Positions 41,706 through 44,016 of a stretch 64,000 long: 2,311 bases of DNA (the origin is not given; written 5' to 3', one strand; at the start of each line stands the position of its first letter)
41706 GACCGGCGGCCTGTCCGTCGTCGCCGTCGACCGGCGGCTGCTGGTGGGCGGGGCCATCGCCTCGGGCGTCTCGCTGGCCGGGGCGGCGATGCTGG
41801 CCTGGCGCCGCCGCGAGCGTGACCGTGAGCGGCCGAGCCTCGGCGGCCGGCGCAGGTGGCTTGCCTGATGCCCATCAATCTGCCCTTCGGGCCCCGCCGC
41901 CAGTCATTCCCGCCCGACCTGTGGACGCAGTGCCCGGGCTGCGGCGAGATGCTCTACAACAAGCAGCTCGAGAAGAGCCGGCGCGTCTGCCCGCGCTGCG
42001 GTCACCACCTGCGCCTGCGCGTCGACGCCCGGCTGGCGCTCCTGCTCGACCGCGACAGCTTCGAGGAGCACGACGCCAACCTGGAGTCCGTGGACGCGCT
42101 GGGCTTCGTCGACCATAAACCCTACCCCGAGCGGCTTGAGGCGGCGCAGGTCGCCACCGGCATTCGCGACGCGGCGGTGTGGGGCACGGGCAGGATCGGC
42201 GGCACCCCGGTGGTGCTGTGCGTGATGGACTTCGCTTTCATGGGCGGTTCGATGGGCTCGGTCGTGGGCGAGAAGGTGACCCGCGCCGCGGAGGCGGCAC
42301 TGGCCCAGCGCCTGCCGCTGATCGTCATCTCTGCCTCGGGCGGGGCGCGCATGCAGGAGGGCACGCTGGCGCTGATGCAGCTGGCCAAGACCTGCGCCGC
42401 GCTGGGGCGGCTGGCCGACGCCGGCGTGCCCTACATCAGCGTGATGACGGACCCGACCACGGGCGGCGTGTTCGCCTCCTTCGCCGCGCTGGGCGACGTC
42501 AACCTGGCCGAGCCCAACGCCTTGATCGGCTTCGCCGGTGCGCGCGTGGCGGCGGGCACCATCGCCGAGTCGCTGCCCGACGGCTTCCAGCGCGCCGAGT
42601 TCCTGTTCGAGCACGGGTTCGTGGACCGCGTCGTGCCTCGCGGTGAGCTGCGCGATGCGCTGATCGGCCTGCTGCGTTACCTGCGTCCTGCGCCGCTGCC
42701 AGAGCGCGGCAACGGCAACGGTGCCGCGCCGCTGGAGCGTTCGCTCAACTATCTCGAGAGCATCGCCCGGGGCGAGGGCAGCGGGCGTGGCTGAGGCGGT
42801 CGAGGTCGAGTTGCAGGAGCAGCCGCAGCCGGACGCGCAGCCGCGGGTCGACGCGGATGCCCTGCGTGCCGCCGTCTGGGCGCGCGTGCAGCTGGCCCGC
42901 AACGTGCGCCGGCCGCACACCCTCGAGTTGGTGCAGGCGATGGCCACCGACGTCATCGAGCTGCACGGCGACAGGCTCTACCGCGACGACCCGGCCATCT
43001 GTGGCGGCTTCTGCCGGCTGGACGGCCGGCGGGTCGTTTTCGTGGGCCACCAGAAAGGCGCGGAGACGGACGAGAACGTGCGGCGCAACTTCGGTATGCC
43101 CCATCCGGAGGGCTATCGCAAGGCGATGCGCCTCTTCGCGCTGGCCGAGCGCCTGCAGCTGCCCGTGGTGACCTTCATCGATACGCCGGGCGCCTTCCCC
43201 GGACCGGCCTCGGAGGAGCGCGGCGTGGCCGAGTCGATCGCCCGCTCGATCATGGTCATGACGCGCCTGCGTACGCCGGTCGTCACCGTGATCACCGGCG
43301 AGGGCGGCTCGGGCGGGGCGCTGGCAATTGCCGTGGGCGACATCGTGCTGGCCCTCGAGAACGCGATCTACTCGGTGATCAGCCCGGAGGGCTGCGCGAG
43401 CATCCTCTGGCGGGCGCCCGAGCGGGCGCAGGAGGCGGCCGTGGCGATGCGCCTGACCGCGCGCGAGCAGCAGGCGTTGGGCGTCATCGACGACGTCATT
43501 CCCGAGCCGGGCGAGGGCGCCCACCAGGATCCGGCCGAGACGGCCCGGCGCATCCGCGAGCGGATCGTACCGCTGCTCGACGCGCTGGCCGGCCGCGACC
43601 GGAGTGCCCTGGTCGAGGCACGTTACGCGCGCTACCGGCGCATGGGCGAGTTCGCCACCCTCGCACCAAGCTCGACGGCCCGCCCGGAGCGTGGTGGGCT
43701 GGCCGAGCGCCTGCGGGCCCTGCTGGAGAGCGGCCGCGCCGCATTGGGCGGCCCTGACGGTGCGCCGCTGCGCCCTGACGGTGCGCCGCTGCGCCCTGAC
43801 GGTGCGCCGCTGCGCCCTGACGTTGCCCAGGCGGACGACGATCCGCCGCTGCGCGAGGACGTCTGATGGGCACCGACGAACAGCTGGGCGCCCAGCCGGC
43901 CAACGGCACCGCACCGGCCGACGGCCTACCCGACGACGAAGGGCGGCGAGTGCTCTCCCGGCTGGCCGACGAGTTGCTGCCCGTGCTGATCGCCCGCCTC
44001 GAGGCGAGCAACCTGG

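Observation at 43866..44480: Lysine-free BCCP paralogue translationally wedged between accA and accC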

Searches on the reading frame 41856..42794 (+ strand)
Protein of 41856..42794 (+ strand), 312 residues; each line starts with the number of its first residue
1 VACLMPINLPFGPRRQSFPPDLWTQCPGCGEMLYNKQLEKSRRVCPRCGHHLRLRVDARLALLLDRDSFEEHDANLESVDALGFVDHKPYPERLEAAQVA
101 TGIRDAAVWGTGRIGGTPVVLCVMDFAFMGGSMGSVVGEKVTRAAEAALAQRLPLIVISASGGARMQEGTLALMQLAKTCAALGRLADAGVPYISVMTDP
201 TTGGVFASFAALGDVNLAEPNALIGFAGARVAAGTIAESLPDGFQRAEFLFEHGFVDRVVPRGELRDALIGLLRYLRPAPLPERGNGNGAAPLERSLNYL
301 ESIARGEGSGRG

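Call 4: search_protein_families(library=pfam, proteins=[window:41856-42794:+], max_evalue=0.01)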
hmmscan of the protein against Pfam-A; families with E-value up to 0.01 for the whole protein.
window:41856-42794:+ (312 aa): 2 families
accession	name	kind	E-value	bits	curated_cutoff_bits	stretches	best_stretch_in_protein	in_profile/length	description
PF01039.27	Carboxyl_trans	-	2.2e-21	76.5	22.3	1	96-233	32-174/493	Carboxyl transferase domain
PF17848.7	Zn_ribbon_ACC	-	1e-11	45.2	24.5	1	23-48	1-26/26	Acetyl-CoA carboxylase zinc finger domain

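Call 5: search_protein_families(library=ncbifam, proteins=[window:41856-42794:+], max_evalue=0.01)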
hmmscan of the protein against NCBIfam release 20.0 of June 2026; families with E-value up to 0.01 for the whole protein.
window:41856-42794:+ (312 aa): 4 families
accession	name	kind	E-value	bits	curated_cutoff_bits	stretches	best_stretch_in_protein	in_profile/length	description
TIGR00515.1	accD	equivalog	6.8e-110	366.9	317.45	1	13-276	16-279/285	acetyl-CoA carboxylase, carboxyltransferase subunit beta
TIGR01117.1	mmdA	subfamily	1.2e-15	57.4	998.8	1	54-217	31-180/512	methylmalonyl-CoA decarboxylase subunit alpha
TIGR03133.1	malonate_beta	equivalog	3.9e-15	55.9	278.15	1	58-231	10-178/274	biotin-independent malonate decarboxylase subunit beta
NF005530.0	PRK07189.1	equivalog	1.3e-14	54.1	228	1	57-200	19-156/303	biotin-independent malonate decarboxylase subunit beta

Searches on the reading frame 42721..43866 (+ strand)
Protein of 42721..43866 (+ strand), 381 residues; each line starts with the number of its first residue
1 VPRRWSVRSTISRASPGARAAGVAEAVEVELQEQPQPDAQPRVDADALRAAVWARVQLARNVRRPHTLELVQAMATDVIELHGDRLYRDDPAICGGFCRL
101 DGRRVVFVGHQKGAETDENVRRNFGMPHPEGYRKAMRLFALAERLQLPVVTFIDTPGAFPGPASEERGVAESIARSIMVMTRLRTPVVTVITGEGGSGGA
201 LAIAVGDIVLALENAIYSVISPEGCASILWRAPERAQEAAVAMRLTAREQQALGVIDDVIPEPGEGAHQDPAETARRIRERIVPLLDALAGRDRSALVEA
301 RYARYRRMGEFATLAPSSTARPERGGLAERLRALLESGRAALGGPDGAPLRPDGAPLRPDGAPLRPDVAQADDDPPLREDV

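Call 4: search_protein_families(library=pfam, proteins=[window:42721-43866:+], max_evalue=0.01)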
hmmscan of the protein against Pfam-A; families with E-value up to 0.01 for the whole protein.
window:42721-43866:+ (381 aa): 3 families
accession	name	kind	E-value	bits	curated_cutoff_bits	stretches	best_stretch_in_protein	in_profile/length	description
PF03255.19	ACCA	-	2.8e-113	378.6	23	1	52-309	53-310/310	Acetyl co-enzyme A carboxylase carboxyltransferase-like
PF01039.27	Carboxyl_trans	-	7.3e-20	71.5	22.3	1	96-257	287-451/493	Carboxyl transferase domain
PF00378.25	ECH_1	-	0.0014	18.4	27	1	171-279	75-191/251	Enoyl-CoA hydratase/isomerase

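Call 5: search_protein_families(library=ncbifam, proteins=[window:42721-43866:+], max_evalue=0.01)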
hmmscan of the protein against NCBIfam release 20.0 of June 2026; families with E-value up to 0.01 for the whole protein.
window:42721-43866:+ (381 aa): 8 families
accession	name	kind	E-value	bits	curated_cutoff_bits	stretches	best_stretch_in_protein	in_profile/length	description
NF004344.0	PRK05724.1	equivalog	5.2e-113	377.5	357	1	52-312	57-317/319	acetyl-CoA carboxylase carboxyltransferase subunit alpha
TIGR00513.1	accA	equivalog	7.9e-103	344.2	319.3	1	52-312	57-317/321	acetyl-CoA carboxylase carboxyl transferase subunit alpha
NF041504.1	AccA_sub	subfamily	2.6e-100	335.1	300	1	53-309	1-257/257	carboxyltransferase subunit alpha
NF008971.0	PRK12319.1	equivalog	1.8e-80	270.2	406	1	56-307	8-255/256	acetyl-CoA carboxylase carboxyl transferase subunit alpha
TIGR01117.1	mmdA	subfamily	5.7e-11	41.9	998.8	1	92-244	304-452/512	methylmalonyl-CoA decarboxylase subunit alpha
TIGR03134.1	malonate_gamma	equivalog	4.1e-09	36.3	237.15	1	88-304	18-244/258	biotin-independent malonate decarboxylase subunit gamma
NF046063.1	oxepin_alt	equivalog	0.0016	18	300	1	163-266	74-186/254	oxepin-CoA hydrolase, alternative type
NF051848.1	EnCoAHydtEchA19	equivalog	0.01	15.4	400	0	163-278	74-197/258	enoyl-CoA hydratase EchA19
